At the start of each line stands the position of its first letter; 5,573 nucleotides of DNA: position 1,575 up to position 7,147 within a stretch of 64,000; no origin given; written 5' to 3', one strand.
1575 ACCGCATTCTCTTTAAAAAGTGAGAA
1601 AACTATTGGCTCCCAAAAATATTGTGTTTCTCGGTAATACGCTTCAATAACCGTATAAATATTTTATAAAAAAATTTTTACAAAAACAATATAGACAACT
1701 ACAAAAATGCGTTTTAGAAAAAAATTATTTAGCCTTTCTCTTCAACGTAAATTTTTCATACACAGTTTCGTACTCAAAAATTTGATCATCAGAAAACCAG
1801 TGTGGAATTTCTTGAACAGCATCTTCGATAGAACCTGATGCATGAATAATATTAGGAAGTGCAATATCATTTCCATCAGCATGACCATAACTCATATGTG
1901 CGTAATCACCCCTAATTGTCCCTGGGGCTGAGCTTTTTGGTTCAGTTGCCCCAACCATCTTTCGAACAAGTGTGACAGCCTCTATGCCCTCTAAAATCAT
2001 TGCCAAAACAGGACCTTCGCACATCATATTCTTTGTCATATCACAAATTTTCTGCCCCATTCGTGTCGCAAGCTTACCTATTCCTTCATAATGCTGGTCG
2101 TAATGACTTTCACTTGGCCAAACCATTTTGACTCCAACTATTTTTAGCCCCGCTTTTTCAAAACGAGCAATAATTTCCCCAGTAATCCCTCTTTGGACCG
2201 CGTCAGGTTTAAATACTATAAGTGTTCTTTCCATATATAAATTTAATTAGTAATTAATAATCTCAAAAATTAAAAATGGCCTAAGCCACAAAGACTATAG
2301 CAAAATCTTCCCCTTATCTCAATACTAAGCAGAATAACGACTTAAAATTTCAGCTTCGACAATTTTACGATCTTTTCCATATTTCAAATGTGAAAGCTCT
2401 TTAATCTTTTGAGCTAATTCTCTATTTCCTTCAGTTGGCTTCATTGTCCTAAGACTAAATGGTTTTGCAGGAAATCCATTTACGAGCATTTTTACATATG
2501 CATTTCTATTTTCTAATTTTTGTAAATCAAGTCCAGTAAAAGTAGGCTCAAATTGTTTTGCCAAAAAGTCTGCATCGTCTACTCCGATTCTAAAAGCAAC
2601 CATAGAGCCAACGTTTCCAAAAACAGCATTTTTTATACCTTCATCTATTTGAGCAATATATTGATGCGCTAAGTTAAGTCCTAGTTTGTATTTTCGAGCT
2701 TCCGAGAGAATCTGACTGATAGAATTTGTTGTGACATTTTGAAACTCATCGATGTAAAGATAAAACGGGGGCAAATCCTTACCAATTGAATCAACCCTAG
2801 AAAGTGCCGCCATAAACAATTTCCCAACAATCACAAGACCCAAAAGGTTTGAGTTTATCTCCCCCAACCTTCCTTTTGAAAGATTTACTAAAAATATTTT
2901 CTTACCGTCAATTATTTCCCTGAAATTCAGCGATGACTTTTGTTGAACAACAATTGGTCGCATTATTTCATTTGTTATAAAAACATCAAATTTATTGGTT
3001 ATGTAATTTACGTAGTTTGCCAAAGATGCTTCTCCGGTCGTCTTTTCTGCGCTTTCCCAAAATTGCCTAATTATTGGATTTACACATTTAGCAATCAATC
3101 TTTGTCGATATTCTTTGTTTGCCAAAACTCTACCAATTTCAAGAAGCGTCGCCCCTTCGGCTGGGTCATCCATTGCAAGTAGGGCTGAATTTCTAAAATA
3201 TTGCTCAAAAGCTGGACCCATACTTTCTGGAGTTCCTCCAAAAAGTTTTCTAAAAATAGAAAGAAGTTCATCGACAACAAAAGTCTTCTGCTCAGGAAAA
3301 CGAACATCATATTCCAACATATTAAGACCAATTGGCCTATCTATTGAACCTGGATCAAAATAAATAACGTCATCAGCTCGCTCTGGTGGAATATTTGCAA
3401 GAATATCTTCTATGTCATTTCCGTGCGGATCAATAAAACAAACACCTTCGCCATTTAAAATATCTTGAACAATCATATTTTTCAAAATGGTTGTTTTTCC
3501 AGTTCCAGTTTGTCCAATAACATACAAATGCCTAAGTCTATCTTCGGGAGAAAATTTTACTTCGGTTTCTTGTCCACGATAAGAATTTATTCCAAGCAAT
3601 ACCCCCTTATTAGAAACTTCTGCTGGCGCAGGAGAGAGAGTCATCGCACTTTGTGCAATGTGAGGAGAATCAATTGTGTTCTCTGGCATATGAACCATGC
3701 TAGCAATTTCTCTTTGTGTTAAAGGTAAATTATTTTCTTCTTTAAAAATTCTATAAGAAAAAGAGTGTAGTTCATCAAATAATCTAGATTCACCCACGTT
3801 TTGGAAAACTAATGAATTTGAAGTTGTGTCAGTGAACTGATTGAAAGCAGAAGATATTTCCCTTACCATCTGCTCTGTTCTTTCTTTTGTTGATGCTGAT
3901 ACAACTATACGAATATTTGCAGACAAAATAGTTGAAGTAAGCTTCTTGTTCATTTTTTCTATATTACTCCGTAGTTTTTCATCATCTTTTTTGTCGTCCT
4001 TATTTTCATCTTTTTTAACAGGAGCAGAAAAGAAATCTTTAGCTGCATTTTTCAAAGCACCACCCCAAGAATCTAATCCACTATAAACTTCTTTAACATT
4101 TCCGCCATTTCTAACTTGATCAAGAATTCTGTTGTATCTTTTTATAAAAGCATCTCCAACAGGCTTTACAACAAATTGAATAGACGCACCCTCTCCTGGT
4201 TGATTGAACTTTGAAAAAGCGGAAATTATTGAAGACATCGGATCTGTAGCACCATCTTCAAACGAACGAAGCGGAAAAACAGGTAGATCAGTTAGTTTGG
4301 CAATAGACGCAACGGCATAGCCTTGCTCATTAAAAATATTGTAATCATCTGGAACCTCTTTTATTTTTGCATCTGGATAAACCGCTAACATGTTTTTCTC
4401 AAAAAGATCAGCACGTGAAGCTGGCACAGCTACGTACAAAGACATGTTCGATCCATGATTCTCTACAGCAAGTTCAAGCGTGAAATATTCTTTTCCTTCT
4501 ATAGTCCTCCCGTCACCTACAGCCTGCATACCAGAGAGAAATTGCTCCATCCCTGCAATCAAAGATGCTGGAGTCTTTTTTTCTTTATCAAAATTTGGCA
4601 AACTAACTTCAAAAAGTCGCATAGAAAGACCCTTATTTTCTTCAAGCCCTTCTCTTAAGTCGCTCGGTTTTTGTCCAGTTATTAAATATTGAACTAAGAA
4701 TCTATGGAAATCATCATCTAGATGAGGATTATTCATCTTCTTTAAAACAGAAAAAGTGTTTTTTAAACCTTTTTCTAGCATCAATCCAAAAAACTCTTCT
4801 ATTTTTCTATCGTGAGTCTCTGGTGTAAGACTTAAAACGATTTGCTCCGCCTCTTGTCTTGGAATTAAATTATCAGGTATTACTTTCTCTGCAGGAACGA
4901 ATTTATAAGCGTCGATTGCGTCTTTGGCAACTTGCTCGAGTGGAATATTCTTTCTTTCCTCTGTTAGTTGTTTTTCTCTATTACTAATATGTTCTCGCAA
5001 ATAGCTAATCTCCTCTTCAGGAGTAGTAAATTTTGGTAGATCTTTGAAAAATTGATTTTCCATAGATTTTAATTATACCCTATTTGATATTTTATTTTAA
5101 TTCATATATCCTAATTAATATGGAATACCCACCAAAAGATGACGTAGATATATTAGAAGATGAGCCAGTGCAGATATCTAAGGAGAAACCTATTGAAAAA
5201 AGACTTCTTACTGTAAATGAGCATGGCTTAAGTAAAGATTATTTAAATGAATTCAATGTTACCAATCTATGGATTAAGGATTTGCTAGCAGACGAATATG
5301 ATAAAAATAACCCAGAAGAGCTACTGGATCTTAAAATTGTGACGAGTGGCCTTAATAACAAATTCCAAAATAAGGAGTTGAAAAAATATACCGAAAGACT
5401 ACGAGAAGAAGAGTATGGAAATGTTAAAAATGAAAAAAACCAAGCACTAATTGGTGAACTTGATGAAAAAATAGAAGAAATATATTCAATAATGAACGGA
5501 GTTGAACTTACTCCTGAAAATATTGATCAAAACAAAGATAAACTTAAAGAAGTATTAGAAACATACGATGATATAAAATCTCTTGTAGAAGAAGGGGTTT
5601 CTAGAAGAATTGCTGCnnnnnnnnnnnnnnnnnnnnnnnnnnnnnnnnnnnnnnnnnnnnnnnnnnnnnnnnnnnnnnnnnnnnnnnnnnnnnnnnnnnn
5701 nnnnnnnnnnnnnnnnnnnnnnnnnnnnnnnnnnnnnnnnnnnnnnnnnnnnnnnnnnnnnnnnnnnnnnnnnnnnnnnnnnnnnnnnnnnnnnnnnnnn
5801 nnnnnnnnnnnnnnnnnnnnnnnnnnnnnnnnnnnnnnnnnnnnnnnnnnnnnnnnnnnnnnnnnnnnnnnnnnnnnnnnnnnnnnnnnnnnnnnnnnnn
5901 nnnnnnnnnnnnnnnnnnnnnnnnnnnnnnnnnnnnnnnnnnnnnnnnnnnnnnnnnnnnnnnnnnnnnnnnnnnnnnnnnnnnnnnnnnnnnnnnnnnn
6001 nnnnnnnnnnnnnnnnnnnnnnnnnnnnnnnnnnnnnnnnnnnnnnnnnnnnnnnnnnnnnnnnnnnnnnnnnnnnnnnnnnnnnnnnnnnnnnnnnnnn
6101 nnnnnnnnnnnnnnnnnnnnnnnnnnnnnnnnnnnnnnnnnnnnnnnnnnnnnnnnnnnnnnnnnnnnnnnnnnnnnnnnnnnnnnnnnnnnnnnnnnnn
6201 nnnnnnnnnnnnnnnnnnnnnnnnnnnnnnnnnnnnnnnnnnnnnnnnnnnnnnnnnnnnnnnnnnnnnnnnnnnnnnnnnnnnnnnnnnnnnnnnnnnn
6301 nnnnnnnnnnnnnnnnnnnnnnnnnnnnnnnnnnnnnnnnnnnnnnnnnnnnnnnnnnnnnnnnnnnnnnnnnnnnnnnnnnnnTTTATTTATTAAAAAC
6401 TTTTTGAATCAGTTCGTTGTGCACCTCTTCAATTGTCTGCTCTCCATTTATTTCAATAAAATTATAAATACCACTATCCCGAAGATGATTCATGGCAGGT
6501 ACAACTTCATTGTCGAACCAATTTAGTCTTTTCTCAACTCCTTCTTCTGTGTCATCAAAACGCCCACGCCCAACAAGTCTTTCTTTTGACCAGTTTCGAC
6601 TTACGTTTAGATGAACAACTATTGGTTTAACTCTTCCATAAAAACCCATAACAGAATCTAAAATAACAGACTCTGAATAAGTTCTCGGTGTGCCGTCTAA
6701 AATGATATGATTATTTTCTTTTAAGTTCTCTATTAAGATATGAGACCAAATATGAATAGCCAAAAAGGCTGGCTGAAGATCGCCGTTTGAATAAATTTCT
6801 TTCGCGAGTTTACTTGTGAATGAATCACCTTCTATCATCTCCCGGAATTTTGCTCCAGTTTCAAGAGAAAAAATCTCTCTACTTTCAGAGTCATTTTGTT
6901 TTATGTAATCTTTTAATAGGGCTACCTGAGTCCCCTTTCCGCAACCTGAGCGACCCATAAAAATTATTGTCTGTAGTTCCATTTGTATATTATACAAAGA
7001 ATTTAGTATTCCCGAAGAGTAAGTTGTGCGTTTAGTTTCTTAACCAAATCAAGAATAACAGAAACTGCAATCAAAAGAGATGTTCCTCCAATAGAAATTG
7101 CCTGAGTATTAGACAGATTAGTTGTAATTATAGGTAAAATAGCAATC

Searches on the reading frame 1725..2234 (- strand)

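Call 38: search_protein_families(library=pfam, max_evalue=0.01, proteins=[window:1725-2234:-])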
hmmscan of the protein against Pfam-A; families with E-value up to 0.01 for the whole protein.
window:1725-2234:- (169 aa): 1 family
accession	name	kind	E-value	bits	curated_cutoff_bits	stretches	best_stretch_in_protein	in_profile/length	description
PF00334.24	NDK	-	8.9e-39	132.9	27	1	2-152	1-135/135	Nucleoside diphosphate kinase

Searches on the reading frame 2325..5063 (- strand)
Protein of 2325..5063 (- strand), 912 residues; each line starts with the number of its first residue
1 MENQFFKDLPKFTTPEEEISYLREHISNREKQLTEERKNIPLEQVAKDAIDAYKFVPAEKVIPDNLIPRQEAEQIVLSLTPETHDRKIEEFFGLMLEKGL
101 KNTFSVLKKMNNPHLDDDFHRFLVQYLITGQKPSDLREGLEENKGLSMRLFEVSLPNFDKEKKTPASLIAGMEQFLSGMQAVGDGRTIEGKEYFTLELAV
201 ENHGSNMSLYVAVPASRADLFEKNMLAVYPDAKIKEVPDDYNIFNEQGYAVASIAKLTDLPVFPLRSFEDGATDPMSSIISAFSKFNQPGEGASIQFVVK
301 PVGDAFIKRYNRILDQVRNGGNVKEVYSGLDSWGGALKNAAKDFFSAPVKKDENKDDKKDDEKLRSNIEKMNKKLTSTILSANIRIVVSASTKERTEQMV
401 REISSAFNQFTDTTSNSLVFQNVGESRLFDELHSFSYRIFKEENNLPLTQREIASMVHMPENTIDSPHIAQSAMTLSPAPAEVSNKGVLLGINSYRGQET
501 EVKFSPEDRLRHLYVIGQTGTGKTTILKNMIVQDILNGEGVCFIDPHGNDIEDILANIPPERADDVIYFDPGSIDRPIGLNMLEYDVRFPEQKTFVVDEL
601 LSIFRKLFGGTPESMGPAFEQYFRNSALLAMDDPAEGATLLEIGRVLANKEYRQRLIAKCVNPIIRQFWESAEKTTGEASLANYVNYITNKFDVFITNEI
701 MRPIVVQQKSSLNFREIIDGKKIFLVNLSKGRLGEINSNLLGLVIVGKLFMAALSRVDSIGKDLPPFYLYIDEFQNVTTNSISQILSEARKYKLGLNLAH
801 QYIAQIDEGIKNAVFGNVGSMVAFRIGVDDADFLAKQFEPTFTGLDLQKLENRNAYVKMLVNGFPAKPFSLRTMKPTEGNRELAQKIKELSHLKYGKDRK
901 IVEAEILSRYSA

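Call 38: search_protein_families(library=pfam, max_evalue=0.01, proteins=[window:2325-5063:-])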
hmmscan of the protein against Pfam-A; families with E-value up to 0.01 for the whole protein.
window:2325-5063:- (912 aa): 9 families
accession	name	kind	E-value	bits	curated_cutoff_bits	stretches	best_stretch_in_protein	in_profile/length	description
PF01935.23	DUF87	-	2.2e-05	25.1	23.2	1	497-550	9-63/220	Helicase HerA, central domain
PF12696.13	TraG-D_C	-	0.00028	21.3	22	1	766-832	1-70/126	TraM recognition site of TraD and TraG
PF13401.12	AAA_22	-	0.0003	21.5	27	1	511-558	6-54/130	AAA domain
PF25199.1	nSTAND_NTPase5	-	0.0004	20.7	34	1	503-558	34-90/145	Novel STAND NTPase 5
PF20720.3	nSTAND3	-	0.0009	19.4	27.2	1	511-570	18-72/155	Novel STAND NTPase 3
PF10412.15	TrwB_AAD_bind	-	0.0014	18.1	20.5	0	502-551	7-56/387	Type IV secretion-system coupling protein DNA-binding domain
PF13191.12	AAA_16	-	0.0048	17.9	32.6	0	508-530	22-44/167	AAA ATPase domain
PF00270.35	DEAD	-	0.0069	16.6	26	0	511-541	15-48/167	DEAD/DEAH box helicase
PF01580.24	FtsK_SpoIIIE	-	0.0099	15.8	24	0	508-532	39-61/221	FtsK/SpoIIIE family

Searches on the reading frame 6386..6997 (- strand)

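Call 71: search_protein_families(library=pfam, max_evalue=0.00001, proteins=[window:6386-6997:-])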
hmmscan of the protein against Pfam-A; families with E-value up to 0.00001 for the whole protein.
window:6386-6997:- (203 aa): 3 families
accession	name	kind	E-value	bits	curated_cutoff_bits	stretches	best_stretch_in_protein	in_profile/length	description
PF00406.28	ADK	-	5.9e-19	69.1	26.8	1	14-174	2-148/151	Adenylate kinase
PF13207.12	AAA_17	-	3.6e-07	31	27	1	15-152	2-133/136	AAA domain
PF02223.23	Thymidylate_kin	-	7.7e-06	26.2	27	0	15-195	3-184/185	Thymidylate kinase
